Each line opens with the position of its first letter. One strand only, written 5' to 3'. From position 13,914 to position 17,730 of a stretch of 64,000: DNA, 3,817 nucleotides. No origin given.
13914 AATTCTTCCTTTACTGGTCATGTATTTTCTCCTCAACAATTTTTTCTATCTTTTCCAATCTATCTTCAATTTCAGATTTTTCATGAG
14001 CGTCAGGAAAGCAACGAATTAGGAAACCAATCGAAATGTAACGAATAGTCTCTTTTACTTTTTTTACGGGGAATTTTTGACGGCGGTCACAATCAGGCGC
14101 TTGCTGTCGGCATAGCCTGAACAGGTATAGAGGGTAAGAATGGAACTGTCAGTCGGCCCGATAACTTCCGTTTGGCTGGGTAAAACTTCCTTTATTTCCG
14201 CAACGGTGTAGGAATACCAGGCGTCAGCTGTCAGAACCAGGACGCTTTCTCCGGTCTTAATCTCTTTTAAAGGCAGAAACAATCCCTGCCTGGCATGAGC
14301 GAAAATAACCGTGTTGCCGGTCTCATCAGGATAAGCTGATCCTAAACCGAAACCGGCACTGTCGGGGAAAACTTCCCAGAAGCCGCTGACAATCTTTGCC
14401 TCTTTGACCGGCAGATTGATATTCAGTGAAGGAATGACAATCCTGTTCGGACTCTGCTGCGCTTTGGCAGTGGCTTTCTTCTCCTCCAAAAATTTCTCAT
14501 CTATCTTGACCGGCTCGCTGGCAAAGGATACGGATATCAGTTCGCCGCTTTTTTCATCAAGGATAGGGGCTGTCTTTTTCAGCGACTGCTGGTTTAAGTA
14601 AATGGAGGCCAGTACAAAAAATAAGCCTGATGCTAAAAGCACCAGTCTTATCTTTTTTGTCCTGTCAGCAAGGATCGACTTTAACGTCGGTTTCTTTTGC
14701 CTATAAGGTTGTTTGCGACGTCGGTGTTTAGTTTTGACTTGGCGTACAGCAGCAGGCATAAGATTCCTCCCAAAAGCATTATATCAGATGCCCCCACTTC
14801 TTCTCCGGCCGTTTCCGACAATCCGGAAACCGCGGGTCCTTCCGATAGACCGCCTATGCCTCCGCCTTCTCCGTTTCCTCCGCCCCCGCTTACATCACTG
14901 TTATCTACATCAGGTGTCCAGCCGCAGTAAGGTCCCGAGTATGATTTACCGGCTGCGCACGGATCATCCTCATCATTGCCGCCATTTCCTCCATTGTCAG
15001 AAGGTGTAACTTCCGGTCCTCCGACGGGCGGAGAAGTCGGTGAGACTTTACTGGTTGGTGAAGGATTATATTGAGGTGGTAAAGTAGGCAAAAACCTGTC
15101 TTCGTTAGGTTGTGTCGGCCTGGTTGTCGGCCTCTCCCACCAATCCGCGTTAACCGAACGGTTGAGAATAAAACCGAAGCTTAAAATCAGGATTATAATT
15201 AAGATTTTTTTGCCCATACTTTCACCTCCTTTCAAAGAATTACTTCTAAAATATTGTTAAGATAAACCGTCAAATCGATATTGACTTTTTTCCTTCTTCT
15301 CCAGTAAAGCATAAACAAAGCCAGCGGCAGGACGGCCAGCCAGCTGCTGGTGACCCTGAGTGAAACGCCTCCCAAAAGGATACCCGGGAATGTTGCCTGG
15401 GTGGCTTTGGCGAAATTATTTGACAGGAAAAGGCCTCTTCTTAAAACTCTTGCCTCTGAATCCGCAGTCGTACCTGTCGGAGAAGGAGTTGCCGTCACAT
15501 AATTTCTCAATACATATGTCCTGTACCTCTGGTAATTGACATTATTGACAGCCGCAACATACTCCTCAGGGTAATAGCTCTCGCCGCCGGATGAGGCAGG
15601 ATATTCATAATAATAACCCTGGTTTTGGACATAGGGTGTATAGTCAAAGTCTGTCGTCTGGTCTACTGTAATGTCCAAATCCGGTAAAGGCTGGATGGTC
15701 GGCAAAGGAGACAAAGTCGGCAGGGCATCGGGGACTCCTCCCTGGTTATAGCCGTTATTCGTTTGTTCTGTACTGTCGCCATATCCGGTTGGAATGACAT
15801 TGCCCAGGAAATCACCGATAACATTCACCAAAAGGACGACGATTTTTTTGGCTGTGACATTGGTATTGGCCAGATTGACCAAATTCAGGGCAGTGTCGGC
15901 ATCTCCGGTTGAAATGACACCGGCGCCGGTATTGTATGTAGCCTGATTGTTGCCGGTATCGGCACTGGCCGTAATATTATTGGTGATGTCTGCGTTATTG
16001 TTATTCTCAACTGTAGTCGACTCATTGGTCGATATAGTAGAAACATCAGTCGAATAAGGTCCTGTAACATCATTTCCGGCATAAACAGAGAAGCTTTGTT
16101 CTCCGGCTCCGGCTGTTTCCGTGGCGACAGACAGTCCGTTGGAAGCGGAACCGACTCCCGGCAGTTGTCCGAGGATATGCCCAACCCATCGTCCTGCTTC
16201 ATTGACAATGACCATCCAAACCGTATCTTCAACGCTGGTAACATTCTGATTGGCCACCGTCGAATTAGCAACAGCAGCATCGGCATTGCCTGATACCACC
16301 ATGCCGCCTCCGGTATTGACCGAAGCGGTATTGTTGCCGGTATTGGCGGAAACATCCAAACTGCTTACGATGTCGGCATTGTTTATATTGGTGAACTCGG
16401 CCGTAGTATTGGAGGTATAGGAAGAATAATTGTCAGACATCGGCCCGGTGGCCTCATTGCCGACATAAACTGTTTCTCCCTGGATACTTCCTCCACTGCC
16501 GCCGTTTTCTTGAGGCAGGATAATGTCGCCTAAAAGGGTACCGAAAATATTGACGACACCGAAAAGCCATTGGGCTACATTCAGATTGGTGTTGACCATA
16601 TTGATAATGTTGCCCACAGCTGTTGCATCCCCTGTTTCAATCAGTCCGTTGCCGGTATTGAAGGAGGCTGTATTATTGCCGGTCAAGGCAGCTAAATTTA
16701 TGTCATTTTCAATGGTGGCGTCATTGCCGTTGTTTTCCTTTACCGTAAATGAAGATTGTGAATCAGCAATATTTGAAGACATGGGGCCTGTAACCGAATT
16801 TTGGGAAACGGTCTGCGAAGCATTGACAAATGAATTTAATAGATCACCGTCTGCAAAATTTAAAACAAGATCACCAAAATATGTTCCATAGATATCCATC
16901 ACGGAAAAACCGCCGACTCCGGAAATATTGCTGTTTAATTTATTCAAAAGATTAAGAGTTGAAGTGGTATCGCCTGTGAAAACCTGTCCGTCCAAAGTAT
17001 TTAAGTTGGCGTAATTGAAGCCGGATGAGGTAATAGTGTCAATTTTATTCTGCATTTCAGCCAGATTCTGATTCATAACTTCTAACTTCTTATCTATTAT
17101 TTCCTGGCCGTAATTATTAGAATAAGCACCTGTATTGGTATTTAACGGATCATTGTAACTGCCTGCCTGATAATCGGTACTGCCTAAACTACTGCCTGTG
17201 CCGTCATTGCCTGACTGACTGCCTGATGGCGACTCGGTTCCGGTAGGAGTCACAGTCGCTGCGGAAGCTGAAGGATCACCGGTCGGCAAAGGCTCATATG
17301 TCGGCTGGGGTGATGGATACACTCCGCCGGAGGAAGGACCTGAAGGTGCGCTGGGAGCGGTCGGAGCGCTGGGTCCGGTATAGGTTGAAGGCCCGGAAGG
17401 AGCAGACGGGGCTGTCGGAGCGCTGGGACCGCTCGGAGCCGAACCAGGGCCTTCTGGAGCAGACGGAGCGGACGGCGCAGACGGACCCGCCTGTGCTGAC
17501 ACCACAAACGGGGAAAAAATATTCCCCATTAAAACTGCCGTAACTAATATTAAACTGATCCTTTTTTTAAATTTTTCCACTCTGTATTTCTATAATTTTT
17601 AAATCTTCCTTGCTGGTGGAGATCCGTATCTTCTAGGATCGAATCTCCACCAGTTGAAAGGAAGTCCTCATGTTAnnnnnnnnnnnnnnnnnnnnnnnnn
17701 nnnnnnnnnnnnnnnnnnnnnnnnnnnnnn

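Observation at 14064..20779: Sortase locus with three paralogous secreted proteins built from an unrecognised ~95-aa N/T/G-rich repeat (2, 3 and 4 copies): candidate surface-fibre/adhesin system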

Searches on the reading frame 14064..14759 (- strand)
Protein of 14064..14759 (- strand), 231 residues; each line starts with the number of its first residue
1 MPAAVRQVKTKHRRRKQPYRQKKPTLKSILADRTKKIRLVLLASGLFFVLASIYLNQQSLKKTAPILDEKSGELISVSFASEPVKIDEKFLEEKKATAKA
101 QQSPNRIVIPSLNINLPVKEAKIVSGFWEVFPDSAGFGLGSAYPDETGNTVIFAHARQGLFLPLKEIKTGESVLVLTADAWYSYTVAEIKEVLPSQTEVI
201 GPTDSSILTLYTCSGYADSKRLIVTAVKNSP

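Call 3: search_protein_families(library=pfam, proteins=[window:14064-14759:-], max_evalue=1)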
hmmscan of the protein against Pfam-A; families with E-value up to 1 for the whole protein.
window:14064-14759:- (231 aa): 1 family
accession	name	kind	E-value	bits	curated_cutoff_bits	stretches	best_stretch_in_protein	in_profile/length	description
PF04203.18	Sortase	-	2.4e-21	76.2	26.6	1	107-227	1-123/125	Sortase domain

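Call 4: search_protein_families(library=ncbifam, proteins=[window:14064-14759:-], max_evalue=1)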
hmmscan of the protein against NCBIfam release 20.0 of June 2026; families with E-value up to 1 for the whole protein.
window:14064-14759:- (231 aa): 7 families
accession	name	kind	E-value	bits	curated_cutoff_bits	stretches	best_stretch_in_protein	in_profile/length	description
NF033747.1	class_E_sortase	subfamily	3.2e-14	53.3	160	1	88-227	55-204/211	class E sortase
NF058671.1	sortase_SrtD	exception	1.8e-13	50.6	140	1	38-214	2-169/187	class D sortase, LPxTATN-specific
TIGR01076.1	sortase_fam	subfamily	2.2e-12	46.9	39.35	1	107-225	3-124/136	sortase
NF033745.1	class_C_sortase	subfamily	2.8e-12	46.9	160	1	92-227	81-219/220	class C sortase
NF033746.1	class_D_sortase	subfamily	2.6e-10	40.3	165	1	106-216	12-117/135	class D sortase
NF033748.1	class_F_sortase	subfamily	2.7e-08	33.6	166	1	97-220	4-140/155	class F sortase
TIGR03784.1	marine_sortase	equivalog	1.8e-06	27.7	158.25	1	139-216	82-159/174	class GN sortase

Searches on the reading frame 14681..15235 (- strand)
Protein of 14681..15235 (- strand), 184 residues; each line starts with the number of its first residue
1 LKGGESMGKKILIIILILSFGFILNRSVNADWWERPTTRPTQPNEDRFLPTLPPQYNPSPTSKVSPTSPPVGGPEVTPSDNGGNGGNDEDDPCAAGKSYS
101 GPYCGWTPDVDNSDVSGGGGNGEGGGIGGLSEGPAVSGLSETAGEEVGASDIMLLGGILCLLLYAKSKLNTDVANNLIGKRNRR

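Call 3: search_protein_families(library=pfam, proteins=[window:14681-15235:-], max_evalue=1)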
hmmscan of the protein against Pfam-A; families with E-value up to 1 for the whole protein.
window:14681-15235:- (184 aa): 0 families

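Call 4: search_protein_families(library=ncbifam, proteins=[window:14681-15235:-], max_evalue=1)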
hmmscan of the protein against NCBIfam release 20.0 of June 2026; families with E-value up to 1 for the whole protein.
window:14681-15235:- (184 aa): 0 families

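Call 64: search_protein_families(library=phrogs, proteins=[window:14681-15235:-], max_evalue=0.1)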
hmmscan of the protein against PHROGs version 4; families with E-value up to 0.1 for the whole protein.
window:14681-15235:- (184 aa): 0 families

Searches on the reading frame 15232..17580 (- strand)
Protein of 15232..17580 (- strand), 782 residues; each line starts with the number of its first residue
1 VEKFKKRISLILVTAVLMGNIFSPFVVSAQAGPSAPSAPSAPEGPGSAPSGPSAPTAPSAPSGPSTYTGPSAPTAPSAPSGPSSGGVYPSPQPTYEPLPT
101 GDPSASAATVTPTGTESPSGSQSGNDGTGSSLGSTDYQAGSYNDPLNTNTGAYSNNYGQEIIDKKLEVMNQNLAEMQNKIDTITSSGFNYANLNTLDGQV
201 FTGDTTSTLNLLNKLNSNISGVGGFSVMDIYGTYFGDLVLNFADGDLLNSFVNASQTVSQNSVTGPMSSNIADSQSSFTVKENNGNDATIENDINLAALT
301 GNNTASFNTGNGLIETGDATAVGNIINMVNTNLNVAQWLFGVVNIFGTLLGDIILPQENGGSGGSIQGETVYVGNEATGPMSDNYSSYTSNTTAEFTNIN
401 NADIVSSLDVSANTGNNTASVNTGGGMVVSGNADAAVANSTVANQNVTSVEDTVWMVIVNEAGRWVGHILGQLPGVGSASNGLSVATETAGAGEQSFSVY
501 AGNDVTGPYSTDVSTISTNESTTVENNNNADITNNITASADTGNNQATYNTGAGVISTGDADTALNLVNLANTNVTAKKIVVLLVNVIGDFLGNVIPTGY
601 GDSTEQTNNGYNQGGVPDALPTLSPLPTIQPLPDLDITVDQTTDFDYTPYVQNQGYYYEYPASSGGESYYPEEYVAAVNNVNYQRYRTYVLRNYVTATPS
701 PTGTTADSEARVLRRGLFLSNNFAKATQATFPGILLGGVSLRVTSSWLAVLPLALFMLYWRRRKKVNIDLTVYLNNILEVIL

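Call 3: search_protein_families(library=pfam, proteins=[window:15232-17580:-], max_evalue=1)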
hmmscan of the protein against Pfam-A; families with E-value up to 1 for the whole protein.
window:15232-17580:- (782 aa): 1 family
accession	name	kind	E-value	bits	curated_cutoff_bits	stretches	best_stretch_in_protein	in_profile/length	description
PF19176.5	DUF5858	-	0.36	11.1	27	0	154-176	15-37/61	Family of unknown function (DUF5858)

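Call 4: search_protein_families(library=ncbifam, proteins=[window:15232-17580:-], max_evalue=1)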
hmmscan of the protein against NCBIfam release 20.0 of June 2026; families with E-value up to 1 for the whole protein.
window:15232-17580:- (782 aa): 0 families

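Call 64: search_protein_families(library=phrogs, proteins=[window:15232-17580:-], max_evalue=0.1)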
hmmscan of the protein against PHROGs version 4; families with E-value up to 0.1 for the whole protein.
window:15232-17580:- (782 aa): 1 family
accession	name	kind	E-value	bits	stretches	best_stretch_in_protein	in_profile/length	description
phrog_19140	-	unknown function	0.095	14.1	0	649-688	11-50/61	-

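Call 81: predict_structure(alignment_id=A5)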
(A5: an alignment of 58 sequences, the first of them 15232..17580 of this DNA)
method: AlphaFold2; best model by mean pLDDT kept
length: 782 residues; sequences in the alignment: 58
mean_pLDDT: 62.4   pTM: 0.50
mean pLDDT of the five models: 62.4, 61.3, 61.1, 57.1, 56.9
residues with pLDDT >= 90: 136; 70-90: 190; 50-70: 155; < 50: 301
segments of 3 or more residues with pLDDT < 50: 23-34, 40-51, 62-98, 100-149, 245-262, 361-376, 467-500, 602-670, 698-741
pLDDT, mean of each block of 10 residues (from residue 1): 86 78 46 49 45 53 39 38 33 34 32 32 33 32 41 54 64 87 94 94 91 84 78 79 51 37 54 61 77 95 97 96 90 82 84 74 42 51 61 68 90 95 95 86 77 77 51 33 28 35 56 64 74 94 97 96 89 83 82 74 42 36 35 36 37 33 40 56 67 58 38 38 42 40 66 78 59 72 49
secondary structure, 60 per line:
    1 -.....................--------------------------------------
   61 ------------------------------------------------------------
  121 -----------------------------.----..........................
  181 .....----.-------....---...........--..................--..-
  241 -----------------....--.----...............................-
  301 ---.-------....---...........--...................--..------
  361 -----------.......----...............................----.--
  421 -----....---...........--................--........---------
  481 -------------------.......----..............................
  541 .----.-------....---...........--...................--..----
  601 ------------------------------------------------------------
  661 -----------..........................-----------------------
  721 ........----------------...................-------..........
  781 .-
elements in order (helices of 4 or more, strands of 3 or more residues): H2-22 E155-185 E198-201 E205-215 E218-235 E258-261 E269-299 E312-315 E319-329 E332-350 E372-378 E383-413 E426-429 E433-443 E446-461 E464-471 E500-506 E511-541 E554-557 E561-571 E574-592 H672-697 H721-728 H745-763 H771-781
